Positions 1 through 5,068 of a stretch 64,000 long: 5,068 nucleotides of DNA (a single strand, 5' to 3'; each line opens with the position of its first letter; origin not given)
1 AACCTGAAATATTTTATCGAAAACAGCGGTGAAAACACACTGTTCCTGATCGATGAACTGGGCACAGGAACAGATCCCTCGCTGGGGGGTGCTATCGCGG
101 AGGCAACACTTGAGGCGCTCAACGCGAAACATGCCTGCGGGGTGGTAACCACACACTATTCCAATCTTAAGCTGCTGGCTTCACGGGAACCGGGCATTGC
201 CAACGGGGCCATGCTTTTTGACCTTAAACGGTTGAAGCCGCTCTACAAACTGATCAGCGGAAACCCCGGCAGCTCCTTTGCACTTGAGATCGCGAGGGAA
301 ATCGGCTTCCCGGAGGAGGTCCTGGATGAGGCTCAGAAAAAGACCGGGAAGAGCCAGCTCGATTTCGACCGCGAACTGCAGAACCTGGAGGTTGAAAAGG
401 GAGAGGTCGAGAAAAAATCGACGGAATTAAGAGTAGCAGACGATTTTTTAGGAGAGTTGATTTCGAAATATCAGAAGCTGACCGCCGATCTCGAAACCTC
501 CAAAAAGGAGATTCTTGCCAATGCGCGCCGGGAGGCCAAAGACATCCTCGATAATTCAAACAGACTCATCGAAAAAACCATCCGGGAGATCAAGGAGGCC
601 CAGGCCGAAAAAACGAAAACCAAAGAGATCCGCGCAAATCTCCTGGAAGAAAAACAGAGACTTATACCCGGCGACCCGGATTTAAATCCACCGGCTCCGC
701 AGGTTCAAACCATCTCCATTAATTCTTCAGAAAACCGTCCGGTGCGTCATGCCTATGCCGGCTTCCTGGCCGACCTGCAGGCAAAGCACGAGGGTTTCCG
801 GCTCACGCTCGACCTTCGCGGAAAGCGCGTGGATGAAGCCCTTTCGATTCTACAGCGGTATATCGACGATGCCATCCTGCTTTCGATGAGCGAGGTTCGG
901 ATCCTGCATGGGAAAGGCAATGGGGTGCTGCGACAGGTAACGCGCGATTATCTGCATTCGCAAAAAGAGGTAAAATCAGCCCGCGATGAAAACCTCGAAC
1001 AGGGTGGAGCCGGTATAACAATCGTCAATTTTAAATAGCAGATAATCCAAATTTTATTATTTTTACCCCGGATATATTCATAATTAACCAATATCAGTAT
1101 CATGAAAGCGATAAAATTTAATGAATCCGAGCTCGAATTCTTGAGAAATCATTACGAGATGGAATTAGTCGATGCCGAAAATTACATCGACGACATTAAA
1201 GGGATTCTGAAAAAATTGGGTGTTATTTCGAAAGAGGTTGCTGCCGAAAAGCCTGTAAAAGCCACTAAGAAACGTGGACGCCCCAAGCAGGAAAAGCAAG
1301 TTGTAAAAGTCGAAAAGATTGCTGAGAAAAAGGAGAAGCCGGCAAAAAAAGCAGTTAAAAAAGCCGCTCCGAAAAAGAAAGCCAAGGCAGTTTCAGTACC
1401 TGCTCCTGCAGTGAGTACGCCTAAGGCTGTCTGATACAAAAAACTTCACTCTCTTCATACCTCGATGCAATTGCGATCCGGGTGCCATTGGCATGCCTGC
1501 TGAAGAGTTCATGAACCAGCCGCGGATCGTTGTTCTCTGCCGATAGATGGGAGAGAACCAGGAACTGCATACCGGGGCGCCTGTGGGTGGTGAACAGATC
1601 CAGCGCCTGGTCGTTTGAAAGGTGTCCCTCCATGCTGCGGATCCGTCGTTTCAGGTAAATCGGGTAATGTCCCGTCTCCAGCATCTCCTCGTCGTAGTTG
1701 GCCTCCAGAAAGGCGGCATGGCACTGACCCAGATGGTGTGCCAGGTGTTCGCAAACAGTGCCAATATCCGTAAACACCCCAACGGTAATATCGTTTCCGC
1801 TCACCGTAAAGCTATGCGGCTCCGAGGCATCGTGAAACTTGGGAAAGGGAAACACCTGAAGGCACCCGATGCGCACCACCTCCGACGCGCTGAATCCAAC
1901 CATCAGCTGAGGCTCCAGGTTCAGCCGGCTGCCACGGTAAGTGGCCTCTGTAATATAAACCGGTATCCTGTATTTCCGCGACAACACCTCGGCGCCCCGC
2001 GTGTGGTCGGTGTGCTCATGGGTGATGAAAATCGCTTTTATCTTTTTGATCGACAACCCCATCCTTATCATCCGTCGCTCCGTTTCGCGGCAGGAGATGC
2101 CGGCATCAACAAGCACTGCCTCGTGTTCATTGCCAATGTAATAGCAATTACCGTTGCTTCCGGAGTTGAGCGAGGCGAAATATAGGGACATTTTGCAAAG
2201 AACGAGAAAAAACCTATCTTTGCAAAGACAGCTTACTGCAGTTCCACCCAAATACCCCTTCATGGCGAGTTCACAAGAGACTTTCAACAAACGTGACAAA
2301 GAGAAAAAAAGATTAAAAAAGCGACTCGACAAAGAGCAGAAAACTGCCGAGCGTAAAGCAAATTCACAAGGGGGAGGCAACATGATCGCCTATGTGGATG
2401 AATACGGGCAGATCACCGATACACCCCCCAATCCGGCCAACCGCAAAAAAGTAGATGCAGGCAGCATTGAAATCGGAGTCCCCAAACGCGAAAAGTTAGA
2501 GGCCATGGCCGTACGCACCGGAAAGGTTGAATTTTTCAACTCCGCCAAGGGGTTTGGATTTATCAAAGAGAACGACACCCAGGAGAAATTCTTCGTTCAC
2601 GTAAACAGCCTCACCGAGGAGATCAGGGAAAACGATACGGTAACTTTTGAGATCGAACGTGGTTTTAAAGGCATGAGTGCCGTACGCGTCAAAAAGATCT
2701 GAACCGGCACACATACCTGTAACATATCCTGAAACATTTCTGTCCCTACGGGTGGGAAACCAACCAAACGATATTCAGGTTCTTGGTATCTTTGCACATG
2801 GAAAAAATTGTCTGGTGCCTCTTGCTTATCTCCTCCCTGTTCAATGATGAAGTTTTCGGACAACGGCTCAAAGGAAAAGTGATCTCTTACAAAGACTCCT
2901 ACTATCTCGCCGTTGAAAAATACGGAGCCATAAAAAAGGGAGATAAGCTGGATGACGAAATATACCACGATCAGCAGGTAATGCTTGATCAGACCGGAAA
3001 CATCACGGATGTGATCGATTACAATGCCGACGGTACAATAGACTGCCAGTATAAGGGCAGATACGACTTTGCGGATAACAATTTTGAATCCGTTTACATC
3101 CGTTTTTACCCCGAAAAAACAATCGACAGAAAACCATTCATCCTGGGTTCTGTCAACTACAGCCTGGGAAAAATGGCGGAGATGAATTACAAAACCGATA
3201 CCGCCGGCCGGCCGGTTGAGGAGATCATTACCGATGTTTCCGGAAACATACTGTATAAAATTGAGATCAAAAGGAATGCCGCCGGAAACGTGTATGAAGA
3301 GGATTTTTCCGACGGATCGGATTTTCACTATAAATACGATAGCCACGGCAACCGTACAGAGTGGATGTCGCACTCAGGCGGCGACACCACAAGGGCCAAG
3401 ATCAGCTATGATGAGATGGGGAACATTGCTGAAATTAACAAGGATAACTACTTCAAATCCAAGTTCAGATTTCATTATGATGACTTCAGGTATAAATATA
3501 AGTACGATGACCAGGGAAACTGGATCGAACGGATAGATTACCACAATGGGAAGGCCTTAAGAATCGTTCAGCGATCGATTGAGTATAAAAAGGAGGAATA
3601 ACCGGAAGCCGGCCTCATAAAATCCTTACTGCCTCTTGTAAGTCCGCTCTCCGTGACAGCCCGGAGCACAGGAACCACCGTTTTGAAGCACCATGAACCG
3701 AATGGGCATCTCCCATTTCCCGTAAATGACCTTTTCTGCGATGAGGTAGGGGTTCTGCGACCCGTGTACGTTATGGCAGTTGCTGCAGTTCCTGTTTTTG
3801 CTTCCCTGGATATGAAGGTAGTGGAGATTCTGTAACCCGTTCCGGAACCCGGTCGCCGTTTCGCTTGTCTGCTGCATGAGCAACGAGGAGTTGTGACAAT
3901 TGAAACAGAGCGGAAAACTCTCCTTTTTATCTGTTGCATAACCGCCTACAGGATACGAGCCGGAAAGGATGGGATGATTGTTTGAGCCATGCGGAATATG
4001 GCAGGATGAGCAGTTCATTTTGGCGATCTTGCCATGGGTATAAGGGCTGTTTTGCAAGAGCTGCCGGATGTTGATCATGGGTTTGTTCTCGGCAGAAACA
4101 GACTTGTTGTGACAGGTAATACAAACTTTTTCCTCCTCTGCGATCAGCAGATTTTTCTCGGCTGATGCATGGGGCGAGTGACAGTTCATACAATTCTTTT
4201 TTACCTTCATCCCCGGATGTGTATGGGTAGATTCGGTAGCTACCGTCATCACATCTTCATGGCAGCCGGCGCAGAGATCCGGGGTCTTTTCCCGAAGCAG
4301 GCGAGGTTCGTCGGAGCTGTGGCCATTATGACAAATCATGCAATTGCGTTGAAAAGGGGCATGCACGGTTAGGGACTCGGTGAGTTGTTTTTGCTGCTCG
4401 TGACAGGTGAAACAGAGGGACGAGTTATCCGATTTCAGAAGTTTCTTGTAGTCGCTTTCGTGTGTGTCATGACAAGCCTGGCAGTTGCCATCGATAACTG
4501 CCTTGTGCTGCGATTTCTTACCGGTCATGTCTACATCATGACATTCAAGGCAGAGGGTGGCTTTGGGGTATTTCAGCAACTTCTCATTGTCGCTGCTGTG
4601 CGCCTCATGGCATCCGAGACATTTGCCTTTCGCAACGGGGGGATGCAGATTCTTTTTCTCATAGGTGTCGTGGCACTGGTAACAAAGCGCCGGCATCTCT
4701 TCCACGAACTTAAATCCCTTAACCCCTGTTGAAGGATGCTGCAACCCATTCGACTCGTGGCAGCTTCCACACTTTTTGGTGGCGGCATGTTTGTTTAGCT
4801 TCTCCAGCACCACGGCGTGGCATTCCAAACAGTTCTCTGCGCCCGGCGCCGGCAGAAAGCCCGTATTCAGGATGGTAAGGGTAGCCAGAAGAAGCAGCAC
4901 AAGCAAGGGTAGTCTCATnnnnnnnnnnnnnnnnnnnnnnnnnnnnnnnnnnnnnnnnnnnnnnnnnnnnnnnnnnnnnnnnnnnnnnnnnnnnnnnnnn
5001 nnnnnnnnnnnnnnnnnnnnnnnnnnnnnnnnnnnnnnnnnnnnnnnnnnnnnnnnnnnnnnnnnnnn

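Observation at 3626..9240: Five-gene porin-cytochrome-like operon in a Bacteroidota-type genome: tetrahaem cytochrome, NHL propeller, pentahaem lipoprotein cytochrome, 655-aa beta-barrel, 15-haem cytochrome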

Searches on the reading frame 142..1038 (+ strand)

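Call 64: search_protein_families(library=pfam, proteins=[window:142-1038:+], max_evalue=0.00001)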
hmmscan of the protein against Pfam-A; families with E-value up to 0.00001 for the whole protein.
window:142-1038:+ (298 aa): 1 family
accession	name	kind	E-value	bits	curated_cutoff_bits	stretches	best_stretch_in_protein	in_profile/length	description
PF01713.27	Smr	-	8.3e-24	84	25.7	1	223-298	1-77/77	Smr domain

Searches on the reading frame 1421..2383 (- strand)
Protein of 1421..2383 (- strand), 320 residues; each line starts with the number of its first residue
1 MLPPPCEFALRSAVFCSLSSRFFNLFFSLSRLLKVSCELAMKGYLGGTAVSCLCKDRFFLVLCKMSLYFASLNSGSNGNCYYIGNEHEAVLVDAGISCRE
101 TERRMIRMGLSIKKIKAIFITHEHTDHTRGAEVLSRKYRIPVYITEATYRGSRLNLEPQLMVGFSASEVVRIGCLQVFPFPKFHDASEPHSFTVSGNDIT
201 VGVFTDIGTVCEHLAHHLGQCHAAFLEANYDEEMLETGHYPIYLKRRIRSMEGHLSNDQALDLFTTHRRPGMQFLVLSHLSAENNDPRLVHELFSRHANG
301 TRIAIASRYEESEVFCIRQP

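Call 64: search_protein_families(library=pfam, proteins=[window:1421-2383:-], max_evalue=0.00001)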
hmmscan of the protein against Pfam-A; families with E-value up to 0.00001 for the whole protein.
window:1421-2383:- (320 aa): 2 families
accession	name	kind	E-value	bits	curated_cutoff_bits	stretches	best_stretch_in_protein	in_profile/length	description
PF12706.13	Lactamase_B_2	-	3.9e-17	63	27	1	90-266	3-189/200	Beta-lactamase superfamily domain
PF00753.33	Lactamase_B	-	2.9e-16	60.4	22.7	1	77-151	5-80/196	Metallo-beta-lactamase superfamily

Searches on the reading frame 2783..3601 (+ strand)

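Call 4: search_protein_families(library=pfam, proteins=[window:2783-3601:+], max_evalue=0.01)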
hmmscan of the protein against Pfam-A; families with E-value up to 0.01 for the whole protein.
window:2783-3601:+ (272 aa): 1 family
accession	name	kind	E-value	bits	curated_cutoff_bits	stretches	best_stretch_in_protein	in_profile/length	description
PF05593.20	RHS_repeat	-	0.00075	20.3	22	0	185-218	1-31/38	RHS Repeat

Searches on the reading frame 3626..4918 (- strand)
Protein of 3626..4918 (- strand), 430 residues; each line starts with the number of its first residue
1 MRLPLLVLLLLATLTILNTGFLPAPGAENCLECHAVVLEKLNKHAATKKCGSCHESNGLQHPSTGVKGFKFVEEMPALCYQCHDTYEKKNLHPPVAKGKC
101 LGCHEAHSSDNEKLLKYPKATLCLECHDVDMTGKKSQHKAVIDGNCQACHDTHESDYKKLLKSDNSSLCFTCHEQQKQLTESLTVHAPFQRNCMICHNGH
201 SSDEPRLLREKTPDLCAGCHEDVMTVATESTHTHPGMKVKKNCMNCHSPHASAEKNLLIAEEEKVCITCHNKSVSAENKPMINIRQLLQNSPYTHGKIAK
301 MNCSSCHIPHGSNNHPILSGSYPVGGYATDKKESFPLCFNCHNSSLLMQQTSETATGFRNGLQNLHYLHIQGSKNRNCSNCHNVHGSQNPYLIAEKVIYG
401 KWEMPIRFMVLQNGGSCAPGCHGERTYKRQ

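Call 4: search_protein_families(library=pfam, proteins=[window:3626-4918:-], max_evalue=0.01)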
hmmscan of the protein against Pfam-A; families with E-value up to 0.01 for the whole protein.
window:3626-4918:- (430 aa): 6 families
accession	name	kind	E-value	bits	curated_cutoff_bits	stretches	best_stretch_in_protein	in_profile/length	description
PF09699.15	Paired_CXXCH_1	-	2.7e-68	225.8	20.6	7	92-131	1-40/41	Doubled CXXCH motif (Paired_CXXCH_1)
PF14537.11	Cytochrom_c3_2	-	2.7e-17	63.4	25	4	330-390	21-72/79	Cytochrome c3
PF14522.11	Cytochrome_C7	-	1e-13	51.3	24.8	2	215-271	15-67/67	Cytochrome c7 and related cytochrome c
PF22113.1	Mtrc-MtrF_II-IV_dom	-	1.4e-11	44.6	30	2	214-386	7-167/176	Outer membrane cytochrome MtrC/MtrF-like, domains II/IV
PF02085.21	Cytochrom_CIII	-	1.5e-09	38.5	22.9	1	136-220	26-101/101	Class III cytochrome C family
PF22678.1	Cytochrom_c_NrfB-like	-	2.9e-06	28.1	27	0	359-392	42-75/89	Cytochrome c-type protein NrfB-like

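Call 5: search_protein_families(library=ncbifam, proteins=[window:3626-4918:-], max_evalue=0.01)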
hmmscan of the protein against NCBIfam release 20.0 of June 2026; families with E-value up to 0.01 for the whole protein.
window:3626-4918:- (430 aa): 7 families
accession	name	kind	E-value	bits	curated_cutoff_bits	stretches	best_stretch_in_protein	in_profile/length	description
TIGR01905.1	paired_CXXCH_1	subfamily_domain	9.5e-64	211.1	25.2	7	92-131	1-40/41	doubled CXXCH domain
TIGR03508.1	decahem_SO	subfamily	1.8e-38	132.5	192.2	3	134-287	86-236/258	DmsE family decaheme c-type cytochrome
NF041028.1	decahem_GSU2203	exception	2e-29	102.9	325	2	132-277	115-259/317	GSU2203 family decaheme c-type cytochrome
TIGR03153.1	cytochr_NrfH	equivalog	3.2e-09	37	134.2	1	210-257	25-69/138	cytochrome c nitrite reductase small subunit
TIGR03146.1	cyt_nit_nrfB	equivalog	2.4e-07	31.1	166.6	1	72-223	7-144/145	cytochrome c nitrite reductase pentaheme subunit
NF008659.0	PRK11659.1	equivalog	2.7e-07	30.5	184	0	214-279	111-176/188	cytochrome c nitrite reductase pentaheme subunit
NF045722.1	c3_cytochr_TmcA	equivalog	1.3e-05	25.1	114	1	122-178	59-115/125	acidic tetraheme cytochrome c3 TmcA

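Call 9: search_solved_structures(query=window:3626-4918:-, max_evalue=0.01)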
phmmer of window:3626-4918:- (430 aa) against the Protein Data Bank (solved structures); distinct sequences matched with E-value up to 0.01: 1.
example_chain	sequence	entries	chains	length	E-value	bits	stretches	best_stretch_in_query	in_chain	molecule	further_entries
6r2q_A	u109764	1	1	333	1.3e-12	50.6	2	164-253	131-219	Cystathionine beta-synthase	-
